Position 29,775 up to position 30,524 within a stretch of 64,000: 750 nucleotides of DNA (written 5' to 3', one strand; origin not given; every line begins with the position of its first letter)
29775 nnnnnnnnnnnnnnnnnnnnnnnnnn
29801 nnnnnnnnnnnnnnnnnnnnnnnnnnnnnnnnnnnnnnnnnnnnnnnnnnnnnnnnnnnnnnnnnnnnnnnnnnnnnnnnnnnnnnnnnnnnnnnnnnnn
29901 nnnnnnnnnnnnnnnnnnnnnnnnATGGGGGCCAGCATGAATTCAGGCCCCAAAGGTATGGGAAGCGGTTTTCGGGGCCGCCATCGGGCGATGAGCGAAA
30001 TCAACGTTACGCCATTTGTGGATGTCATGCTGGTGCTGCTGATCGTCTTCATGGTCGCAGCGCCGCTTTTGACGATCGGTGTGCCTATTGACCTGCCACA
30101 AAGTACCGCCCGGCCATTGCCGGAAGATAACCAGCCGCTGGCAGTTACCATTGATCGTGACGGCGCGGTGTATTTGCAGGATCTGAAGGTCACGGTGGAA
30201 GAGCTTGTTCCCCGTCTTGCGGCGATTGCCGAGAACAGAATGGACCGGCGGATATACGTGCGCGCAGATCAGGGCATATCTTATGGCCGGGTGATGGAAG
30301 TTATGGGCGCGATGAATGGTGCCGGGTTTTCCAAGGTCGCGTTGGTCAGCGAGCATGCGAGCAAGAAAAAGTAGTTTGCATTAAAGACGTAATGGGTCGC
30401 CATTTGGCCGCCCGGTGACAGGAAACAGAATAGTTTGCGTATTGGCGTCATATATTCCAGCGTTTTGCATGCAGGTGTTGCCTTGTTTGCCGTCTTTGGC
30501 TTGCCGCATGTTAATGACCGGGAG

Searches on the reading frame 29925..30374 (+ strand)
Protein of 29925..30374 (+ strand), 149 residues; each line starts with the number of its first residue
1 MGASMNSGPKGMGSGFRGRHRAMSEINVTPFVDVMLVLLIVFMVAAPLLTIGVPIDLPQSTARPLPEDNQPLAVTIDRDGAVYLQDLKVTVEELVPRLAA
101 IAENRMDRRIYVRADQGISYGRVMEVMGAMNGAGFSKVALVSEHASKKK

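Call 9: search_protein_families(library=pfam, proteins=[window:29925-30374:+], max_evalue=0.001)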
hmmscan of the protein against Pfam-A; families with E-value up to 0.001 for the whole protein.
window:29925-30374:+ (149 aa): 1 family
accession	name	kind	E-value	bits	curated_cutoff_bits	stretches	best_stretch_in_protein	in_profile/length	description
PF02472.21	ExbD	-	3.1e-30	105.3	25.4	1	21-143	3-126/128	Biopolymer transport protein ExbD/TolR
